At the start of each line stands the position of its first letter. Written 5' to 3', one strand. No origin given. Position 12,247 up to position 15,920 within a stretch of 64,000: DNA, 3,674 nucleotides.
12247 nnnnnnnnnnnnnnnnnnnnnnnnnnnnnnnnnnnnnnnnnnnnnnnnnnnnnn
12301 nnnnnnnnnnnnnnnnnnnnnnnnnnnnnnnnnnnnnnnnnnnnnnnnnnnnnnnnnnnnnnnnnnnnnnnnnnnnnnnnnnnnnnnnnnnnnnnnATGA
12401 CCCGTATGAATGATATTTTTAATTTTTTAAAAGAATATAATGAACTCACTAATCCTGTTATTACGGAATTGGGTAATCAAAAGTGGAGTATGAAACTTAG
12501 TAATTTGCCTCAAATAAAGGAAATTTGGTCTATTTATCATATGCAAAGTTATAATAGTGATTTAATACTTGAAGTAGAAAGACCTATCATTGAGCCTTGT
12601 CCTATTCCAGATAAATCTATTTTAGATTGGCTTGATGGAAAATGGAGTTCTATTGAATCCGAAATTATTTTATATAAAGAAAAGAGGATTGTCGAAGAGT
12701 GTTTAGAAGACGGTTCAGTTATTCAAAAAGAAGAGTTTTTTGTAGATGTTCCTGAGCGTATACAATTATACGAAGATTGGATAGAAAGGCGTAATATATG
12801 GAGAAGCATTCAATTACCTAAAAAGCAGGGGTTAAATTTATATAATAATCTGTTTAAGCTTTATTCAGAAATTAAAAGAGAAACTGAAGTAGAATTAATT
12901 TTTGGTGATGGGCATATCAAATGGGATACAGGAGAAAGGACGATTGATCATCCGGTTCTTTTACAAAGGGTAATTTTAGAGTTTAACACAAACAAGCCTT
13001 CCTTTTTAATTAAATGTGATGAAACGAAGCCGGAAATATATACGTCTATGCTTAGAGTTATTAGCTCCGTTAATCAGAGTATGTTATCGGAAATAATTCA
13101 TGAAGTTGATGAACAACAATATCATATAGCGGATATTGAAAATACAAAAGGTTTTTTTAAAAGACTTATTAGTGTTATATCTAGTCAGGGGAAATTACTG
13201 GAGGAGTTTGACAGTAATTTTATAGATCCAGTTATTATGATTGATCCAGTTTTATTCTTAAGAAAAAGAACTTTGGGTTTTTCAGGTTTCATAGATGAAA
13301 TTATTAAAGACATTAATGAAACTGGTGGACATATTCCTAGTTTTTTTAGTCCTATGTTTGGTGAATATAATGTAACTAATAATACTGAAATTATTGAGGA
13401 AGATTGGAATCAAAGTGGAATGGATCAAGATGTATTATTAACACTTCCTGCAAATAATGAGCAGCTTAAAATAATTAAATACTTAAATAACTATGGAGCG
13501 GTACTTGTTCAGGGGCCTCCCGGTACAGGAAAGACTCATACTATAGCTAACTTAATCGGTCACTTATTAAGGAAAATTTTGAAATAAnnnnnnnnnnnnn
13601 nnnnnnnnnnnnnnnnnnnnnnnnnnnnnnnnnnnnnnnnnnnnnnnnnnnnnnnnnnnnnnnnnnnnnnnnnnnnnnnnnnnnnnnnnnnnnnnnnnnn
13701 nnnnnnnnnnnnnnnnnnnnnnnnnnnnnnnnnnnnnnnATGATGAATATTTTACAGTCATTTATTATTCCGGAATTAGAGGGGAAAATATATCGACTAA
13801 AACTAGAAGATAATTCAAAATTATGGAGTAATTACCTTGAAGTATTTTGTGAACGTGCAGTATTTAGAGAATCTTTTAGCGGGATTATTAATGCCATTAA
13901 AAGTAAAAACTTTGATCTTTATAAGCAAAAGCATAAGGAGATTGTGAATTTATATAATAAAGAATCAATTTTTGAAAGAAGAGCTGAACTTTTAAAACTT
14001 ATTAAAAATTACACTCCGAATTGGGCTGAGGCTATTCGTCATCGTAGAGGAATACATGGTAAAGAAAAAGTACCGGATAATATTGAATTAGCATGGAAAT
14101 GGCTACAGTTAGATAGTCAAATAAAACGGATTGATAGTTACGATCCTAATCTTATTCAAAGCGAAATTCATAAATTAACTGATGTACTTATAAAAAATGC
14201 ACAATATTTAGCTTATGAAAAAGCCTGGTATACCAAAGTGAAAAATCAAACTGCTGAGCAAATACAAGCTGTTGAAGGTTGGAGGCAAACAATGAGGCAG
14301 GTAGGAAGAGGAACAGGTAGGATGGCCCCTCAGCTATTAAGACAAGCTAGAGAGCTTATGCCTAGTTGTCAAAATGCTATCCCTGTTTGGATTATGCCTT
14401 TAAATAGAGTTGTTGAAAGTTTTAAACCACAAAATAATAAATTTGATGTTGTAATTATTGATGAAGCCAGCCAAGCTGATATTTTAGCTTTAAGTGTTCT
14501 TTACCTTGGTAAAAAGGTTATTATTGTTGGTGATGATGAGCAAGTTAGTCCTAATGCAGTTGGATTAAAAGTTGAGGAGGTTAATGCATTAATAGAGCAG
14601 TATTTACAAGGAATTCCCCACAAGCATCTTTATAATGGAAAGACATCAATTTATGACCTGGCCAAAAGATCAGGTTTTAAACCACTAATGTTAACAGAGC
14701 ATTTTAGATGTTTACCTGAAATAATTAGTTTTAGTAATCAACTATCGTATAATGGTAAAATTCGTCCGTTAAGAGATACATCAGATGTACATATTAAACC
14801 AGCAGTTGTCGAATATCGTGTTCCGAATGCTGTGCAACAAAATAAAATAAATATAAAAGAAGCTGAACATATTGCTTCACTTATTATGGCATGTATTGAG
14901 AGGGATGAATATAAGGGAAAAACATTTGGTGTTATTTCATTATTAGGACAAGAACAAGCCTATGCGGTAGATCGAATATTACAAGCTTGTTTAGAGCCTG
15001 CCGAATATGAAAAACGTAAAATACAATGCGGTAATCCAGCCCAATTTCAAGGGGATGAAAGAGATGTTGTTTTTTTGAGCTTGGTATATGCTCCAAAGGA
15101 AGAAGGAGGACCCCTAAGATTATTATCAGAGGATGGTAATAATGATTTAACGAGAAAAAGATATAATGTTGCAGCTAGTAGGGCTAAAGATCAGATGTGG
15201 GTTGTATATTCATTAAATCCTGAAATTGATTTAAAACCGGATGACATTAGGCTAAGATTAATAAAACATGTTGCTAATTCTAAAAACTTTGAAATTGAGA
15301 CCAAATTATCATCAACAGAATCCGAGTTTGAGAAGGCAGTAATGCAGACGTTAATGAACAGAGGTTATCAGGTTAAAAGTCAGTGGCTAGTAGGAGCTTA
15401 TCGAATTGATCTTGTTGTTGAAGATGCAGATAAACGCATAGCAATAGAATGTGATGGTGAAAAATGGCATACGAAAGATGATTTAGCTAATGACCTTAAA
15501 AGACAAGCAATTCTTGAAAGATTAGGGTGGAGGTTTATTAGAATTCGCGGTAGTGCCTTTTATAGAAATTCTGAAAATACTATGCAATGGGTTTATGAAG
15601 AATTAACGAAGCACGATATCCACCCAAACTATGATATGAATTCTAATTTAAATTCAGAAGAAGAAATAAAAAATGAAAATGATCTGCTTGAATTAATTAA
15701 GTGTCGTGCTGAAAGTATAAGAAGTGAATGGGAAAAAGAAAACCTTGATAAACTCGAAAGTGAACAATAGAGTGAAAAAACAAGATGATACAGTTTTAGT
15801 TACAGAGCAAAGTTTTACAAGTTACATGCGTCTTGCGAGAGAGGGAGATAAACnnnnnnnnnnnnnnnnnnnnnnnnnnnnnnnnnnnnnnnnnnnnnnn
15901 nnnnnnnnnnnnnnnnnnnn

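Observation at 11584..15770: DUF3883 nuclease-like gene paired with a DUF4011/Upf1-like helicase carrying a Vsr/DUF559-type endonuclease tail; the helicase is split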

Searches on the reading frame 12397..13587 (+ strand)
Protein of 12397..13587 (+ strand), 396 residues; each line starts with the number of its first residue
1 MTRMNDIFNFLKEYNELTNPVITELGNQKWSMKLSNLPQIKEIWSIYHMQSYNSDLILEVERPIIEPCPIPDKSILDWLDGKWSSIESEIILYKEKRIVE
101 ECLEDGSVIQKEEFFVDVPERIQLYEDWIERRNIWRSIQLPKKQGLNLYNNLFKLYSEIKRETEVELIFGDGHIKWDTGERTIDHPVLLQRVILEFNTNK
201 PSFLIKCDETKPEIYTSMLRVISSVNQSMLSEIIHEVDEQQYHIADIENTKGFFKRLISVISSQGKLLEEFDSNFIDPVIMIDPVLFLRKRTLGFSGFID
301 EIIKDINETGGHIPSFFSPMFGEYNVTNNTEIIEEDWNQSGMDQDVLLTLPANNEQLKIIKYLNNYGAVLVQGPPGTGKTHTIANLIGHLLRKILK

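Call 4: search_protein_families(library=pfam, proteins=[window:12397-13587:+], max_evalue=0.01)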
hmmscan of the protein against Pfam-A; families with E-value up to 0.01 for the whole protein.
window:12397-13587:+ (396 aa): 6 families
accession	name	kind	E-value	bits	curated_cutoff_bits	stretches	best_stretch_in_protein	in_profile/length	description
PF13086.12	AAA_11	-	8.1e-07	29.5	27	1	353-390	3-41/257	AAA domain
PF00580.27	UvrD-helicase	-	0.00019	21.6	23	1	353-393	2-40/271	UvrD/REP helicase N-terminal domain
PF20720.3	nSTAND3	-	0.00067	19.8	27.2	1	358-392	9-43/155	Novel STAND NTPase 3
PF13604.12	AAA_30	-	0.0048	17.1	27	1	353-386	3-38/191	AAA domain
PF13245.12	AAA_19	-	0.0051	17.4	25.1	0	358-391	3-36/134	AAA domain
PF02562.22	PhoH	-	0.0071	16.3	27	0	351-382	4-35/205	PhoH-like protein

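Call 5: search_protein_families(library=padloc, proteins=[window:12397-13587:+], max_evalue=0.01)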
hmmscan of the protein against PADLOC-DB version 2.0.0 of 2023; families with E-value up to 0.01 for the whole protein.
window:12397-13587:+ (396 aa): 5 families
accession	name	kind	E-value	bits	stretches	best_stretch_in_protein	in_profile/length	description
PDLC03921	MkoA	-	4.1e-08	29.4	1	330-393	1010-1069/1607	-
PDLC05009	PDC-S37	-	4.7e-08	29.3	1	335-391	277-333/1550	-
PDLC03920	MkoA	-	7.3e-07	25.9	1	361-392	626-657/1112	-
PDLC04140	mad8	-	3.7e-05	21.4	1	359-393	20-54/314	mads_8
PDLC03802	RTasHel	-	0.00032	17.7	1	352-392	6-44/675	DRT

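Call 6: search_protein_families(library=ncbifam, proteins=[window:12397-13587:+], max_evalue=0.01)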
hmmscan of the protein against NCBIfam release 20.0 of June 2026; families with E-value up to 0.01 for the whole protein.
window:12397-13587:+ (396 aa): 7 families
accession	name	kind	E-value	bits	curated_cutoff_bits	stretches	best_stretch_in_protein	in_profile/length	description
NF058533.1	antiphage_ProA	equivalog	2.8e-08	31.7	1500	1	336-392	634-690/1903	anti-phage protein ProA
TIGR00376.1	TIGR00376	hypoth_equivalog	0.00038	19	348.9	1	354-393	161-201/639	IGHMBP2 family helicase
TIGR01447.1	recD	equivalog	0.0013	17.4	310.15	1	353-392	150-189/597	exodeoxyribonuclease V subunit alpha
NF038214.1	IS21_help_AAA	equivalog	0.0015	18.3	200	1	354-386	78-110/232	IS21-like element helper ATPase IstB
NF040671.1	PLuB_AAA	exception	0.0041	14.5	999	1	358-389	823-854/1256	PLuB system helicase-like protein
TIGR01420.1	pilT_fam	subfamily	0.0055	16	319.1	1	364-390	120-146/343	PilT/PilU family type 4a pilus ATPase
NF042953.1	Hhe_antiphage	equivalog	0.0066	13.8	2000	0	369-388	344-363/1797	DUF4011 domain-containing anti-phage protein Hhe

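Call 23: list_cluster_members(proteins=[P0006, P0121, window:12397-13587:+])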
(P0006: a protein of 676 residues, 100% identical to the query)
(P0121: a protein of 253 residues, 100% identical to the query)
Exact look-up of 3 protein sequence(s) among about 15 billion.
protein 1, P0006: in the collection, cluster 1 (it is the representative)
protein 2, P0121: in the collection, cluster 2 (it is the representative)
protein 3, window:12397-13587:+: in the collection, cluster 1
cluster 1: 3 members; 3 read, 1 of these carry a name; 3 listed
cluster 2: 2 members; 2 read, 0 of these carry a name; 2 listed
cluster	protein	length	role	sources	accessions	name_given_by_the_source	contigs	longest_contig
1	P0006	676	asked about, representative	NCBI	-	-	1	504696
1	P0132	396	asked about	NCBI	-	-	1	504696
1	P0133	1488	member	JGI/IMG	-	superfamily I DNA and/or RNA helicase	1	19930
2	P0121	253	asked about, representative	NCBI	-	-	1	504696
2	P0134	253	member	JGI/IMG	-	-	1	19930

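Call 45: search_protein_families(library=pfam, proteins=[P0133, L035:3563-3976:+, L036:3765-3986:+, L023:7476-7799:+], max_evalue=0.1)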
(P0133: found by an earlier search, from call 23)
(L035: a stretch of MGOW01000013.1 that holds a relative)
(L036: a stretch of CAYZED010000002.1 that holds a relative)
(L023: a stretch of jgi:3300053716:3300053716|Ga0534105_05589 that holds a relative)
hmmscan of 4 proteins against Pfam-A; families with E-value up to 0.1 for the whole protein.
P0133 (1488 aa): 26 families (the best 25 are shown)
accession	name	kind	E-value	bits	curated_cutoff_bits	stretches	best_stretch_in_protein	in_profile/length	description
PF18741.7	MTES_1575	-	1.3e-30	105.7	38.2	1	1342-1434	1-96/96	REase_MTES_1575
PF13086.12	AAA_11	-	4.4e-20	73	27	2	353-478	3-146/257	AAA domain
PF13087.12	AAA_12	-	1.3e-14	54.7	27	1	1121-1301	10-191/195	AAA domain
PF13245.12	AAA_19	-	1.9e-11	44.7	25.1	2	358-416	3-63/134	AAA domain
PF13604.12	AAA_30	-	2.3e-11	44.3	27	1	353-413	3-65/191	AAA domain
PF04480.18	DUF559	-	2.4e-09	37.4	20.6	1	1334-1434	9-108/109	Protein of unknown function (DUF559)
PF00580.27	UvrD-helicase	-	7.1e-08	32.9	23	1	353-609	2-215/271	UvrD/REP helicase N-terminal domain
PF20720.3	nSTAND3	-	5.2e-07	29.9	27.2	1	358-413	9-64/155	Novel STAND NTPase 3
PF04851.21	ResIII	-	3.3e-05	24.3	22.5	1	364-421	21-80/164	Type III restriction enzyme, res subunit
PF01443.25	Viral_helicase1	-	3.6e-05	24.1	21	1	1035-1083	45-99/228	Viral superfamily 1 RNA helicase core domain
PF24883.2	NPHP3_N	-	5.4e-05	23.9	24.8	1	368-454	24-105/164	Nephrocystin 3, N-terminal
PF05127.21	NAT10_TcmA_helicase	-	0.00045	20.6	22.7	1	371-429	2-58/176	RNA cytidine acetyltransferase NAT10/TcmA, helicase domain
PF09848.15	SLFN-g3_helicase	-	0.00053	19.8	24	0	369-414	4-51/354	Schlafen group 3, DNA/RNA helicase domain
PF13191.12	AAA_16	-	0.0025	18.8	32.6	1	367-428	25-85/167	AAA ATPase domain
PF00270.35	DEAD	-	0.0051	17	26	1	355-421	3-72/167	DEAD/DEAH box helicase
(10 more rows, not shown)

L035:3563-3976:+ (137 aa): 3 families
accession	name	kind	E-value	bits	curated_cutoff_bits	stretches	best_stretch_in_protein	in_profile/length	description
PF18646.6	DUF5632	-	0.03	14.7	25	1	64-100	34-70/81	Family of unknown function (DUF5632)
PF21934.1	Yop-YscD_ppl_3rd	-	0.032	14.4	24.3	0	88-117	34-63/64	YscD/CdsD-like Bon-like domain 3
PF19651.4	DUF6154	-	0.068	14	27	0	15-56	18-58/79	Family of unknown function (DUF6154)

L036:3765-3986:+ (73 aa): 2 families
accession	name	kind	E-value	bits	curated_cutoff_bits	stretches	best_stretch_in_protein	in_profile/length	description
PF02229.22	PC4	-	6.7e-08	32.4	25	1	20-66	3-51/52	Transcriptional Coactivator p15 (PC4)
PF03997.17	VPS28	-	0.03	14.5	24.5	1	24-69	131-178/188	VPS28 protein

L023:7476-7799:+ (107 aa): 2 families
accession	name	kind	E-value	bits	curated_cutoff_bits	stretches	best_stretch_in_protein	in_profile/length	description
PF24235.1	RHG29_45_N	-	0.034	14.9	27.7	1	43-103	5-60/108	Rho GTPase-activating protein 29/45 N-terminal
PF18735.6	HEPN_RiboL-PSP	-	0.058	13.7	28.4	1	38-71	116-163/191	RiboL-PSP-HEPN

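Call 65: search_protein_families(library=pfam, proteins=[window:12397-13446:+], max_evalue=10)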
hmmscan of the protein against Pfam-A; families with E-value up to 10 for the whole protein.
seq(350 aa): 0 families

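Call 84: search_protein_families(library=padloc, proteins=[P0133, L023:7476-7799:+], max_evalue=0.0001)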
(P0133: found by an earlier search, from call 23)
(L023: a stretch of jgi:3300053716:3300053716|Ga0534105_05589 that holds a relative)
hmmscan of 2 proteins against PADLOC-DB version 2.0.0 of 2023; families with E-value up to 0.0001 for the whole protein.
P0133 (1488 aa): 8 families
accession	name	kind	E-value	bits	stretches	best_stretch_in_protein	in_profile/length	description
PDLC05009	PDC-S37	-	1.6e-70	236.3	2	981-1463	871-1363/1550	-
PDLC02194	Hhe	-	4.7e-39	131.5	2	1027-1436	1361-1782/1911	-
PDLC03924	MkoC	-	1.1e-34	117.8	1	854-1336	484-976/1136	-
PDLC03920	MkoA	-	2.2e-27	93.8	2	950-1302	706-1074/1112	-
PDLC03921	MkoA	-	1.8e-20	70.3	2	1043-1301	1293-1564/1607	-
PDLC04140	mad8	-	1.2e-07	29.5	1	359-476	20-131/314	mads_8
PDLC03802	RTasHel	-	4e-07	27.3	1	352-426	6-85/675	DRT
PDLC04173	GajB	-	0.0001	19.4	0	364-415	7-57/471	-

L023:7476-7799:+ (107 aa): 0 families

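Call 98: search_protein_families(library=phrogs, proteins=[P0133], max_evalue=0.001)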
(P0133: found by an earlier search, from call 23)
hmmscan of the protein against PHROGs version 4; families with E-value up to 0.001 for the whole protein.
P0133 (1488 aa): 6 families
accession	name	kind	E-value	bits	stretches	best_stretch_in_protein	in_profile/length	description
phrog_25411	-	unknown function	3.5e-33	116.1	2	1027-1301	334-596/627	-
phrog_1967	-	DNA, RNA and nucleotide metabolism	6.5e-14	52.4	1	348-444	149-256/776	DNA helicase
phrog_325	-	DNA, RNA and nucleotide metabolism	1.4e-11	44.5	1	354-413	473-538/986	Dda-like helicase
phrog_4412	-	DNA, RNA and nucleotide metabolism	1.6e-10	41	1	337-412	316-391/743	exonuclease V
phrog_9529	-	unknown function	1.6e-05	25.7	1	1335-1421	93-181/247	-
phrog_50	-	DNA, RNA and nucleotide metabolism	0.0005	20.2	0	365-401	369-404/570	DnaC-like helicase loader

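Call 107: predict_structure(alignment_id=A4)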
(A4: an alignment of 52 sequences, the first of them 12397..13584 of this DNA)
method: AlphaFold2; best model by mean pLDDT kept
length: 396 residues; sequences in the alignment: 52
mean_pLDDT: 76.6   pTM: 0.66
mean pLDDT of the five models: 76.6, 76.3, 75.8, 74.4, 74.0
residues with pLDDT >= 90: 137; 70-90: 127; 50-70: 81; < 50: 51
segments of 3 or more residues with pLDDT < 50: 326-332, 341-350, 367-396
pLDDT, mean of each block of 10 residues (from residue 1): 63 60 75 91 86 85 95 92 89 89 81 90 95 95 96 92 84 84 88 92 89 84 83 83 83 91 87 80 90 58 68 59 51 49 45 59 55 39 41 31
secondary structure, 60 per line:
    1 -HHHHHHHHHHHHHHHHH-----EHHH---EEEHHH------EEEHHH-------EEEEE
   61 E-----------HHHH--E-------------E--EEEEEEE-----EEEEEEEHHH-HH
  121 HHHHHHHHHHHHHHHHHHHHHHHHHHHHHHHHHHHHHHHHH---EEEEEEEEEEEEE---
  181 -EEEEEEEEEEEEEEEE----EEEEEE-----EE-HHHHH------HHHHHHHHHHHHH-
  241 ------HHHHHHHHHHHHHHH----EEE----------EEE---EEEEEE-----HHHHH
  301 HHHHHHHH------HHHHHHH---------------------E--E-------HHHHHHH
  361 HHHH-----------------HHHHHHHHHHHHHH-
elements in order: H2-18 E31-33 E43-45 E56-61 H73-76 E96-102 E108-114 H119-161 E165-177 E182-197 E202-207 H216-220 H227-239 H247-261 E266-268 E279-281 E285-290 H296-308 H315-321 H354-364 H382-395

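Call 109: fold_search(model_id=the predicted structure, library=pdb)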
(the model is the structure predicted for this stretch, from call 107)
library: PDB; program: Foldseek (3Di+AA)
matches with E <= 10: 329; with E <= 0.001: 0
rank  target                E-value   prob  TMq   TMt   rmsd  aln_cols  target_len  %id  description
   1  5a67                  1.2e-01  0.08  0.10  0.15  18.1       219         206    9  Crystal structure of AtTTM3 in complex with tripolyphosphate and manganese ion (form B) (released 2015-08-05)
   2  6rre_B                1.5e-01  0.04  0.09  0.09  18.3       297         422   10  SidD, deAMPylase from Legionella pneumophila (released 2020-10-07)
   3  4v96_AH               2.1e-01  0.08  0.08  0.10  18.2       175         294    8  The structure of a 1.8 MDa viral genome injection device suggests alternative infection mechanisms (released 2014-07-09)
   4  4v96_AE               2.6e-01  0.07  0.07  0.09  18.5       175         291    8  The structure of a 1.8 MDa viral genome injection device suggests alternative infection mechanisms (released 2014-07-09)
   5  3b6u_B                3.1e-01  0.06  0.06  0.07  15.8       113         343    9  Crystal structure of the motor domain of human kinesin family member 3B in complex with ADP (released 2007-11-13)
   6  3b6u_A                3.3e-01  0.06  0.07  0.08  15.7       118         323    8  Crystal structure of the motor domain of human kinesin family member 3B in complex with ADP (released 2007-11-13)
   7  4v96_AK               3.7e-01  0.06  0.07  0.10  18.2       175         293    8  The structure of a 1.8 MDa viral genome injection device suggests alternative infection mechanisms (released 2014-07-09)
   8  3qo6_A                4.4e-01  0.07  0.07  0.08  14.0        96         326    8  Crystal structure analysis of the plant protease Deg1 (released 2011-05-04)
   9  6rre_E                5.3e-01  0.02  0.09  0.09  18.3       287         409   10  SidD, deAMPylase from Legionella pneumophila (released 2020-10-07)
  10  2x06_A                7.0e-01  0.03  0.10  0.11  22.1       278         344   10  SULFOLACTATE DEHYDROGENASE FROM METHANOCALDOCOCCUS JANNASCHII (released 2009-12-15)
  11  6rre_C                7.0e-01  0.02  0.09  0.09  21.6       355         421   10  SidD, deAMPylase from Legionella pneumophila (released 2020-10-07)
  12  5j6o                  7.9e-01  0.03  0.07  0.09  16.4       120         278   12  Crystal structure of a trans-AT PKS dehydratase domain of C0ZGQ7 from Brevibacillus brevis (released 2017-05-24)
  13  2zk9                  8.4e-01  0.05  0.08  0.14  11.3        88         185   18  Crystal Structure of Protein-glutaminase (released 2009-03-17)
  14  2ksv_MODEL_1_A        8.8e-01  0.06  0.08  0.15  10.8        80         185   16  The NMR structure of protein-glutaminase from Chryseobacterium proteolyticum (released 2010-02-16)
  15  7mjo_C                9.4e-01  0.04  0.07  0.08  16.1       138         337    6  Vascular KATP channel: Kir6.1 SUR2B quatrefoil-like conformation 1 (released 2021-10-13)
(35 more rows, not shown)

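Call 113: fold_search(model_id=the predicted structure, library=viral)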
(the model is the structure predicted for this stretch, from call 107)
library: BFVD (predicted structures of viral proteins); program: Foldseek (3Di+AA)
matches with E <= 10: 549; with E <= 0.001: 1
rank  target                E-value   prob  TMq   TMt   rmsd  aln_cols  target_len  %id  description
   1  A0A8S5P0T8            1.1e-06  1.00  0.25  0.23  13.5       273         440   18  AAA domain protein [Myoviridae sp. ctakU3]
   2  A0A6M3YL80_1          9.7e-03  0.20  0.10  0.04  37.2       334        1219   13  (no name in the UniProt tables at hand)
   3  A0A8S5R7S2            2.9e-02  0.08  0.09  0.11  24.6       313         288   10  Uncharacterized protein [virus sp. ctnRj46]
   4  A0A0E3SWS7            7.7e-02  0.08  0.06  0.06  20.2       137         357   11  B155.1 [Rat cytomegalovirus (isolate England)]
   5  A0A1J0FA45            8.7e-02  0.16  0.08  0.15  17.5       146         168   10  (no name in the UniProt tables at hand)
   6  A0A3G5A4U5            1.4e-01  0.08  0.11  0.11  18.6       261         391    9  Uncharacterized protein [Homavirus sp.]
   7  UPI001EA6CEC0         1.8e-01  0.08  0.10  0.16  15.8       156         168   12  (no name look-up for this kind of identifier)
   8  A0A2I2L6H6            2.1e-01  0.04  0.08  0.06  18.9       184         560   11  Glucose-methanol-choline oxidoreductase [Orpheovirus IHUMI-LCC2]
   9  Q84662                2.7e-01  0.12  0.07  0.16  18.1       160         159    8  Uncharacterized protein [Paramecium bursaria Chlorella virus 1]
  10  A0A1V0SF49            3.1e-01  0.03  0.09  0.10  19.6       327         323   10  Uncharacterized protein [Hokovirus HKV1]
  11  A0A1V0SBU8            3.1e-01  0.02  0.10  0.10  25.8       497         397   11  Uncharacterized protein [Catovirus CTV1]
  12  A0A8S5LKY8            3.3e-01  0.06  0.12  0.13  27.0       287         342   12  Uncharacterized protein [Siphoviridae sp. ctKcB20]
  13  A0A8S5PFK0            3.9e-01  0.04  0.10  0.12  15.0       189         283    8  Uncharacterized protein [Siphoviridae sp. ctO0R2]
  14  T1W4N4                4.1e-01  0.08  0.07  0.05  20.4       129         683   12  DNA-directed DNA polymerase (Fragment) [Gouldian finch adenovirus 1]
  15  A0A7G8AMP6            4.4e-01  0.06  0.08  0.17  13.2        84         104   13  (no name in the UniProt tables at hand)
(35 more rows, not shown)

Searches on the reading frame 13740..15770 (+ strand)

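Call 4: search_protein_families(library=pfam, proteins=[window:13740-15770:+], max_evalue=0.01)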
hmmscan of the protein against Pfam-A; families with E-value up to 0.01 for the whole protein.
window:13740-15770:+ (676 aa): 6 families
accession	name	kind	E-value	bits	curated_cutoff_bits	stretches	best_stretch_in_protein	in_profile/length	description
PF18741.7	MTES_1575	-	3.8e-31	107.4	38.2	1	530-622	1-96/96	REase_MTES_1575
PF13087.12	AAA_12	-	2.3e-15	57.1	27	1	309-489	10-191/195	AAA domain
PF04480.18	DUF559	-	9.7e-10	38.7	20.6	1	522-622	9-108/109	Protein of unknown function (DUF559)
PF13086.12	AAA_11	-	1.6e-06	28.6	27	1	228-271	208-252/257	AAA domain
PF01765.24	RRF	-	0.00091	19.5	29.7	1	45-155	55-153/164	Ribosome recycling factor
PF13245.12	AAA_19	-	0.0068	17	25.1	0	229-270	85-130/134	AAA domain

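Call 5: search_protein_families(library=padloc, proteins=[window:13740-15770:+], max_evalue=0.01)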
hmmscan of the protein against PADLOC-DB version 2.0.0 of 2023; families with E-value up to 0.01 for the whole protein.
window:13740-15770:+ (676 aa): 5 families
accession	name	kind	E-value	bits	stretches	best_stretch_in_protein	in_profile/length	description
PDLC05009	PDC-S37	-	3.4e-54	182.2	1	168-654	870-1363/1550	-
PDLC03924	MkoC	-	2.1e-35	120.2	1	49-526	491-977/1136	-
PDLC02194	Hhe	-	2.5e-31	105.8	1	215-624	1361-1782/1911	-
PDLC03920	MkoA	-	5.7e-16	56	1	90-491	709-1075/1112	-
PDLC02895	DpdJ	-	0.0041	11.9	1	225-272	183-234/2112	DpdJ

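Call 6: search_protein_families(library=ncbifam, proteins=[window:13740-15770:+], max_evalue=0.01)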
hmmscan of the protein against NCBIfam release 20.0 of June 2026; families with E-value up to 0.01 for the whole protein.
window:13740-15770:+ (676 aa): 6 families
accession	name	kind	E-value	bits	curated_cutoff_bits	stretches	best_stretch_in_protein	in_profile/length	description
NF058533.1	antiphage_ProA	equivalog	9.4e-52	175.8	1500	1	163-639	1236-1720/1903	anti-phage protein ProA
NF042953.1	Hhe_antiphage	equivalog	8.4e-43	146.1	2000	1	210-647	1257-1705/1797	DUF4011 domain-containing anti-phage protein Hhe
NF040671.1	PLuB_AAA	exception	6.3e-12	43.7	999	1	232-488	960-1228/1256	PLuB system helicase-like protein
TIGR00376.1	TIGR00376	hypoth_equivalog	1e-11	44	348.9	1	231-342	360-454/639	IGHMBP2 family helicase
TIGR01447.1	recD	equivalog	0.0016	17.1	310.15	1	231-276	259-308/597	exodeoxyribonuclease V subunit alpha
NF007294.0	PRK09767.1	equivalog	0.0033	17.5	218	1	542-625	34-113/117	DUF559 domain-containing protein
